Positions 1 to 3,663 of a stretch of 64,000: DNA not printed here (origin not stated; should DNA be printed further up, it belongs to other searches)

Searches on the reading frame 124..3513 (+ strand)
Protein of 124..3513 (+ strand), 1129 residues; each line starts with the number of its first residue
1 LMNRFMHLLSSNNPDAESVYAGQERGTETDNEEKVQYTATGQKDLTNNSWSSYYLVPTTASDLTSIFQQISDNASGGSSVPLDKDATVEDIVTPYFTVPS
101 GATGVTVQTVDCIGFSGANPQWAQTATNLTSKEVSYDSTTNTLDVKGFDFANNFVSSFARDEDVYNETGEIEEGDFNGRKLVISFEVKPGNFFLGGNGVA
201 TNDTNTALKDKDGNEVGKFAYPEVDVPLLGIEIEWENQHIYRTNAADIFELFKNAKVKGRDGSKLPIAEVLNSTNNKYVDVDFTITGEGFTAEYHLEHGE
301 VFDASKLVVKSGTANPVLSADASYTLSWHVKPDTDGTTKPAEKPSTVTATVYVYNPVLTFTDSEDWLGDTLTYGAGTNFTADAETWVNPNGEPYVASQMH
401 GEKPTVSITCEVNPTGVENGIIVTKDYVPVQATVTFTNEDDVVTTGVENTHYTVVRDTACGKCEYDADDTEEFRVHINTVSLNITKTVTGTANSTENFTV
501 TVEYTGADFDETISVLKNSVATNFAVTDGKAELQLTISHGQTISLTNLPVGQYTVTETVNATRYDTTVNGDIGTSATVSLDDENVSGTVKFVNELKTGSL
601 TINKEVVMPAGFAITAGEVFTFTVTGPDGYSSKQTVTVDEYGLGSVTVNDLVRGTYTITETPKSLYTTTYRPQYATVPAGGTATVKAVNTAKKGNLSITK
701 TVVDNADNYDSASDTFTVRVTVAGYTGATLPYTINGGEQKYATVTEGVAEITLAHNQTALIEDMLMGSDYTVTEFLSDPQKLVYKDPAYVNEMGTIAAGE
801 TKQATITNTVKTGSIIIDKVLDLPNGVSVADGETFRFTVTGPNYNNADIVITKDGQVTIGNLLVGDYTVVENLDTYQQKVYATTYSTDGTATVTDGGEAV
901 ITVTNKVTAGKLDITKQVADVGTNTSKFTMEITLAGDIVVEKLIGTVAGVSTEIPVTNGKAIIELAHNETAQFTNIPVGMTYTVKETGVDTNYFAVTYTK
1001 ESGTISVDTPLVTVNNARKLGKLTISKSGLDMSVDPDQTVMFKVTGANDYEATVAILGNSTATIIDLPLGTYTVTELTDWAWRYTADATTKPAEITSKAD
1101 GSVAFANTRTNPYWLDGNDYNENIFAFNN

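Call 68: search_protein_families(library=padloc, proteins=[window:124-3513:+], max_evalue=0.00001)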
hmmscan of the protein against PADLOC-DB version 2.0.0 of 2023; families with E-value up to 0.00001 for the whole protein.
window:124-3513:+ (1129 aa): 0 families

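Call 74: search_protein_families(library=pfam, proteins=[window:124-3513:+], max_evalue=0.00001)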
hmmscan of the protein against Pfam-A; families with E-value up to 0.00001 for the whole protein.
window:124-3513:+ (1129 aa): 2 families
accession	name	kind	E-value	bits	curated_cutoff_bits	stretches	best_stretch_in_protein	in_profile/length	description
PF24547.1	DUF7601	-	4.7e-48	163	27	3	694-809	1-115/116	Domain of unknown function (DUF7601)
PF17802.7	SpaA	-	8.6e-10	39.1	23.1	0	621-689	20-89/91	Prealbumin-like fold domain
